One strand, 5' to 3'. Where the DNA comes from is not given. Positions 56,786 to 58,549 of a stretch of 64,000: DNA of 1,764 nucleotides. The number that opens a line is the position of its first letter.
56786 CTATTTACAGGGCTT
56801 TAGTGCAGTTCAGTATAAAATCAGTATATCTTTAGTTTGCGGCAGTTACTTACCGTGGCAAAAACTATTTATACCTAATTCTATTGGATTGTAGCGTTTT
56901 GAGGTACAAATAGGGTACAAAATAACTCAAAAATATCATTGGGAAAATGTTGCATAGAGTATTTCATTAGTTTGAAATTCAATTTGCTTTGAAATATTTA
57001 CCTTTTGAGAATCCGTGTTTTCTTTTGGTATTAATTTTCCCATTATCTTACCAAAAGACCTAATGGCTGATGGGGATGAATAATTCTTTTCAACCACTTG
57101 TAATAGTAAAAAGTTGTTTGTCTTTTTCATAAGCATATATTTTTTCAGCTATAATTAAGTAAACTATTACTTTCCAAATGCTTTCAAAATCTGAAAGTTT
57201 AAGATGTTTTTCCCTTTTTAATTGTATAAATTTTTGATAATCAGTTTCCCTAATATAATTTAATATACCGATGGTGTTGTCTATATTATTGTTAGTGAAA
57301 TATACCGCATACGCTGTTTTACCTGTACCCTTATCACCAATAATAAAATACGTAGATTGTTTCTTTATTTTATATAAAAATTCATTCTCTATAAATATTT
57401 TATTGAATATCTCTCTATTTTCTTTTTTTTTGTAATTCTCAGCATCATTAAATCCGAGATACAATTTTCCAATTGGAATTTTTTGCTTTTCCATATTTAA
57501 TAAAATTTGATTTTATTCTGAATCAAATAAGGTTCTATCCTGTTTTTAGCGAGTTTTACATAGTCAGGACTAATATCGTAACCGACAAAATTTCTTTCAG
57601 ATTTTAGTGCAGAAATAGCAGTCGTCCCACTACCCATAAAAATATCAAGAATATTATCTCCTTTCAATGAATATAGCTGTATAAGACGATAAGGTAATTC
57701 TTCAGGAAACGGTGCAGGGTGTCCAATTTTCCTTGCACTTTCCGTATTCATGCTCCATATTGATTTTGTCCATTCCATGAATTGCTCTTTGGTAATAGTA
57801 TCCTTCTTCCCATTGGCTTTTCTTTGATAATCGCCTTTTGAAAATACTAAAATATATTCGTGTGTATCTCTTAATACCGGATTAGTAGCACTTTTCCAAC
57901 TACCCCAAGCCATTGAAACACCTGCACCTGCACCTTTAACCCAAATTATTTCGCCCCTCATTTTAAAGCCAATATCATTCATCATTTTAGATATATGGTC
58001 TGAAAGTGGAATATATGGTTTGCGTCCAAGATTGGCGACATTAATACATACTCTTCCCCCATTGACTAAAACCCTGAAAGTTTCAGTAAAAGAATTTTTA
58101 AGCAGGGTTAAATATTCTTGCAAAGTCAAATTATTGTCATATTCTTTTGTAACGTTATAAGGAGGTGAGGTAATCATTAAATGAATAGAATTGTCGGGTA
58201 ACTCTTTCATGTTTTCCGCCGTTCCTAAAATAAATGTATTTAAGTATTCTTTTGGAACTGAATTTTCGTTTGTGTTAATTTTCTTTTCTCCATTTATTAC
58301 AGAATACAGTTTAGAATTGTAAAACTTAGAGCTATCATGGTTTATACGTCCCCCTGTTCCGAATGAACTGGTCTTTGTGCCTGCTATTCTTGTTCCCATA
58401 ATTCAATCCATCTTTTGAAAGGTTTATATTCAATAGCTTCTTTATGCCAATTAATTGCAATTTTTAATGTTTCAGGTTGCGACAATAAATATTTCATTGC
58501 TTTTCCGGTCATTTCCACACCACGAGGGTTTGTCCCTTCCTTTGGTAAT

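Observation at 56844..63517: A roughly 6.7 kb integrative element carrying its own rolling-circle Rep and an R-M system, inserted at the 3' end of secA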

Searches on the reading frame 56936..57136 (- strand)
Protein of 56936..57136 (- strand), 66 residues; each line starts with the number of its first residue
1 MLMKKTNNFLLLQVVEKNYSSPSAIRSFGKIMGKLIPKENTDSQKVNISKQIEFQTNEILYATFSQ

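Call 7: search_protein_families(library=pfam, proteins=[window:56936-57136:-], max_evalue=0.01)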
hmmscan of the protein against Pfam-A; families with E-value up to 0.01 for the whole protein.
window:56936-57136:- (66 aa): 0 families

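Call 8: search_protein_families(library=ncbifam, proteins=[window:56936-57136:-], max_evalue=0.01)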
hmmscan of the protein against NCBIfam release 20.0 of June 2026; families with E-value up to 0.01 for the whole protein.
window:56936-57136:- (66 aa): 0 families

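Call 47: search_protein_families(library=phrogs, proteins=[window:56936-57136:-], max_evalue=0.01)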
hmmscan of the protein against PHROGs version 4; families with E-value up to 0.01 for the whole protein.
window:56936-57136:- (66 aa): 0 families

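Call 48: search_protein_families(library=padloc, proteins=[window:56936-57136:-], max_evalue=0.01)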
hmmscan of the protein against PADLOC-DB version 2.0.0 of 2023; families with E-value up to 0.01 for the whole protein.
window:56936-57136:- (66 aa): 0 families

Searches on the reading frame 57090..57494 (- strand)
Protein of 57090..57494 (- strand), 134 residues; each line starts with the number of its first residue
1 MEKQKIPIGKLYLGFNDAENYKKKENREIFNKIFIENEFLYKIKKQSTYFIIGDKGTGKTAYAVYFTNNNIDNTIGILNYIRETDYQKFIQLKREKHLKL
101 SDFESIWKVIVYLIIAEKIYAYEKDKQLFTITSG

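Call 7: search_protein_families(library=pfam, proteins=[window:57090-57494:-], max_evalue=0.01)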
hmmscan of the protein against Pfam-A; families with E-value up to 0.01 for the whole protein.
window:57090-57494:- (134 aa): 3 families
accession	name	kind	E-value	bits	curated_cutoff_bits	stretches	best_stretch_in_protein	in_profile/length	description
PF24389.1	ORC-CDC6-like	-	0.00042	19.6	27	1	30-67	16-53/571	ORC-CDC6-like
PF20720.3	nSTAND3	-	0.0056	16.8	27.2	0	40-90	11-61/155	Novel STAND NTPase 3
PF14532.12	Sigma54_activ_2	-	0.0064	17.2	25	0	45-105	20-80/138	Sigma-54 interaction domain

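Call 8: search_protein_families(library=ncbifam, proteins=[window:57090-57494:-], max_evalue=0.01)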
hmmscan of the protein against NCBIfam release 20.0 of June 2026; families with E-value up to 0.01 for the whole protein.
window:57090-57494:- (134 aa): 4 families
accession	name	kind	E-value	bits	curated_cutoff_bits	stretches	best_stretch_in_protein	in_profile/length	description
NF047389.1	ATPase_Sll1717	subfamily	1.6e-16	60.5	75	1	13-124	1-104/454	P-loop ATPase, Sll1717 family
NF053860.1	DS41_1_antiphage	equivalog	0.00018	20.6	370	1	27-113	16-107/448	anti-phage protein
NF010153.0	PRK13631.1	equivalog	0.00019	20.5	463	1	23-77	29-82/320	cobalt transporter ATP-binding subunit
NF005943.0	PRK07998.1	equivalog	0.0052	16.3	364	1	65-110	22-66/283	class II aldolase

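Call 47: search_protein_families(library=phrogs, proteins=[window:57090-57494:-], max_evalue=0.01)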
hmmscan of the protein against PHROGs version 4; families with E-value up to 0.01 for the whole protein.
window:57090-57494:- (134 aa): 1 family
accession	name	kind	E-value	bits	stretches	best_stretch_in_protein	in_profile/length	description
phrog_13260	-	unknown function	2.1e-27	97.1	1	6-124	2-120/497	-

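Call 48: search_protein_families(library=padloc, proteins=[window:57090-57494:-], max_evalue=0.01)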
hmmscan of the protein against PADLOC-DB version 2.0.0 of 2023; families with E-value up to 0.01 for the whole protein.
window:57090-57494:- (134 aa): 0 families

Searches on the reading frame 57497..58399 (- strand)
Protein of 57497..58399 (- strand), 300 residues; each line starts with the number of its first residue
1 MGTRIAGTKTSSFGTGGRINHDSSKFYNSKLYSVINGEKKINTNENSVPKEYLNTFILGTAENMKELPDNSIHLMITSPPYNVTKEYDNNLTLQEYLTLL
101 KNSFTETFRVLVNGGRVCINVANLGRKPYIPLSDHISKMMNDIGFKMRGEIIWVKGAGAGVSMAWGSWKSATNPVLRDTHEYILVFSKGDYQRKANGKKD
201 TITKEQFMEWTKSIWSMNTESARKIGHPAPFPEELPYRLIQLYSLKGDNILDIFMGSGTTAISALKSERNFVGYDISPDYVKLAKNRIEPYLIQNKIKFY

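Call 7: search_protein_families(library=pfam, proteins=[window:57497-58399:-], max_evalue=0.01)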
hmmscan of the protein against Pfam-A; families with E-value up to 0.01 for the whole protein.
window:57497-58399:- (300 aa): 5 families
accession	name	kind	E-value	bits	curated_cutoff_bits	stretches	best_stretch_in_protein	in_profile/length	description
PF01555.25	N6_N4_Mtase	-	7e-47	160.6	26.7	1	72-285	1-220/221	DNA methylase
PF13847.12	Methyltransf_31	-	2.2e-06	27.8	27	1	246-289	3-49/145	Methyltransferase domain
PF13649.12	Methyltransf_25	-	3.6e-05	24.8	27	1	250-290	1-43/97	Methyltransferase domain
PF01170.24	UPF0020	-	0.00011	22.4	22.3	0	222-272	3-54/197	RMKL-like, methyltransferase domain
PF08241.18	Methyltransf_11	-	0.001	20.1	21.2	0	251-290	1-40/95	Methyltransferase domain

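Call 8: search_protein_families(library=ncbifam, proteins=[window:57497-58399:-], max_evalue=0.01)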
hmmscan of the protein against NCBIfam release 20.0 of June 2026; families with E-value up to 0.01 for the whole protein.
window:57497-58399:- (300 aa): 14 families
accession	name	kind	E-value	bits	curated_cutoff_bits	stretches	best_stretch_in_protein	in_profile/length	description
NF008572.0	PRK11524.1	equivalog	4e-19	68.8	292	1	57-289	18-257/294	adenine-specific DNA-methyltransferase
NF050803.1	DnaMtaseCcrMCaul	equivalog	1.3e-15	57.2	830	1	62-289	13-248/350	adenine-specific DNA-methyltransferase CcrM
NF010253.0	PRK13699.1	subfamily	1e-10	41.7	244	1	55-288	3-205/226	DNA methyltransferase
TIGR00536.1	hemK_fam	subfamily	8.1e-06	25.1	115.5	1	239-299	106-169/286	HemK family protein methyltransferase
NF043040.1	corrin_prot_MT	hypoth_equivalog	1.3e-05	24.7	180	1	238-299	33-94/216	corrinoid protein-associated methyltransferase CpaM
NF001244.0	PRK00216.1-5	equivalog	2.6e-05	23.6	216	1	243-299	45-104/236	bifunctional demethylmenaquinone methyltransferase/2-methoxy-6-polyprenyl-1,4-benzoquinol methylase UbiE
NF011529.0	PRK14968.1-3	equivalog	4.3e-05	23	162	1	242-297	30-84/198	putative methyltransferase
TIGR01934.1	MenG_MenH_UbiE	subfamily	5.9e-05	22.5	158.35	1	244-299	37-92/223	ubiquinone/menaquinone biosynthesis methyltransferase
TIGR01177.1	TIGR01177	hypoth_equivalog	7.3e-05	22.2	316.55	0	211-295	146-231/330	TIGR01177 family methyltransferase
TIGR03533.1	L3_gln_methyl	equivalog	0.0011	18.4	229.7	0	247-298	122-175/284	50S ribosomal protein L3 N(5)-glutamine methyltransferase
NF040538.1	methyl_ArsM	equivalog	0.0011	18.2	500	0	243-291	58-109/356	arsinothricin biosynthesis methyltransferase ArsM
TIGR00537.1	hemK_rel_arch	hypoth_equivalog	0.0035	17.1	87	1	242-286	15-59/179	HemK2/MTQ2 family protein methyltransferase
TIGR02021.1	BchM-ChlM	equivalog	0.0043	16.5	158.9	1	243-299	51-107/218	magnesium protoporphyrin IX methyltransferase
NF041537.1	ArsM_AhpD_UU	exception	0.0081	15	510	0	246-289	76-122/345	arsenite methyltransferase/AhpD domain selenoprotein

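Call 47: search_protein_families(library=phrogs, proteins=[window:57497-58399:-], max_evalue=0.01)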
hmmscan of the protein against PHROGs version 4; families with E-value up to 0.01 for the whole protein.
window:57497-58399:- (300 aa): 14 families
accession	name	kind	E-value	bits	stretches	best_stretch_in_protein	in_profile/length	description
phrog_67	-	other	2.4e-54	186.6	1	50-295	120-350/743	DNA methyltransferase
phrog_498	-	other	1.1e-30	107.8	1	65-291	215-423/633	DNA methyltransferase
phrog_12517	-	unknown function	1.1e-18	68.5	2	39-196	145-309/316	-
phrog_6025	-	other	4.9e-17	63.2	1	60-197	19-149/192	DNA methyltransferase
phrog_3008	-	other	1.4e-16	61.5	1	220-297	143-220/244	DNA methyltransferase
phrog_18293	-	other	1e-15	58.8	1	200-290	20-109/119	methyltransferase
phrog_18146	-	other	1.7e-11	44.7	1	227-289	49-112/452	DNA methyltransferase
phrog_23148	-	unknown function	6.1e-09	37.1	1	218-288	76-146/165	-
phrog_8769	-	other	3.3e-07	31.1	1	248-289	13-54/71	methyltransferase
phrog_16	-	DNA, RNA and nucleotide metabolism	4e-06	26.3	1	181-284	792-905/986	DNA helicase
phrog_6952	-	other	5.4e-06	27.4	1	226-289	113-176/181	DNA methyltransferase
phrog_22502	-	other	8.6e-06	26.7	1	194-297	28-122/276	methyltransferase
phrog_23085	-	unknown function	0.00078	20.1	1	221-287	35-104/138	-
phrog_12862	-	unknown function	0.0017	19.3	1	62-96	12-47/149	-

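Call 48: search_protein_families(library=padloc, proteins=[window:57497-58399:-], max_evalue=0.01)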
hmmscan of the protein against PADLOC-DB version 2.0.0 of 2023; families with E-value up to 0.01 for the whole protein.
window:57497-58399:- (300 aa): 69 families (the best 25 are shown)
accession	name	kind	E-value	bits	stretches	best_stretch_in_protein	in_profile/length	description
PDLC03350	MTase_II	-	6.8e-120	398.2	1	4-294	6-301/312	Type II methyltransferase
PDLC03353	MTase_II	-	2.4e-74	248.1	1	53-290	9-252/260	Type II methyltransferase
PDLC03371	MTase_II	-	3.6e-36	123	1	60-290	18-254/260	Type II methyltransferase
PDLC03387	MTase_II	-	1.5e-35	120.8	2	138-293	133-279/289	Type II methyltransferase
PDLC03283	MTase_II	-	3.9e-35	119.8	1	56-289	7-272/352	Type II methyltransferase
PDLC03260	MTase_II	-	3.9e-35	119.4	2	136-295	163-314/349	Type II methyltransferase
PDLC03246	MTase_II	-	4.7e-35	119.4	1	22-284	80-362/376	Type II methyltransferase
PDLC03259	MTase_II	-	1.8e-34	117.3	1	56-287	6-254/423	Type II methyltransferase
PDLC03299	MTase_II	-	1e-30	105.3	1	59-289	20-258/296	Type II methyltransferase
PDLC03295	MTase_II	-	3.4e-24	83.8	1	56-299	7-277/292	Type II methyltransferase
PDLC03230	MTase_II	-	4.7e-22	76.7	1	39-285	21-279/360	Type II methyltransferase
PDLC03236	MTase_II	-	1.6e-20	71.1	1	60-288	657-899/912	Type II methyltransferase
PDLC03252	MTase_II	-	1.7e-20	71.7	2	136-288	210-353/365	Type II methyltransferase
PDLC03305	MTase_II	-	5e-20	70.2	2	213-289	171-243/513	Type II methyltransferase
PDLC03320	MTase_II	-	1.2e-19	68.6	2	212-290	195-276/289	Type II methyltransferase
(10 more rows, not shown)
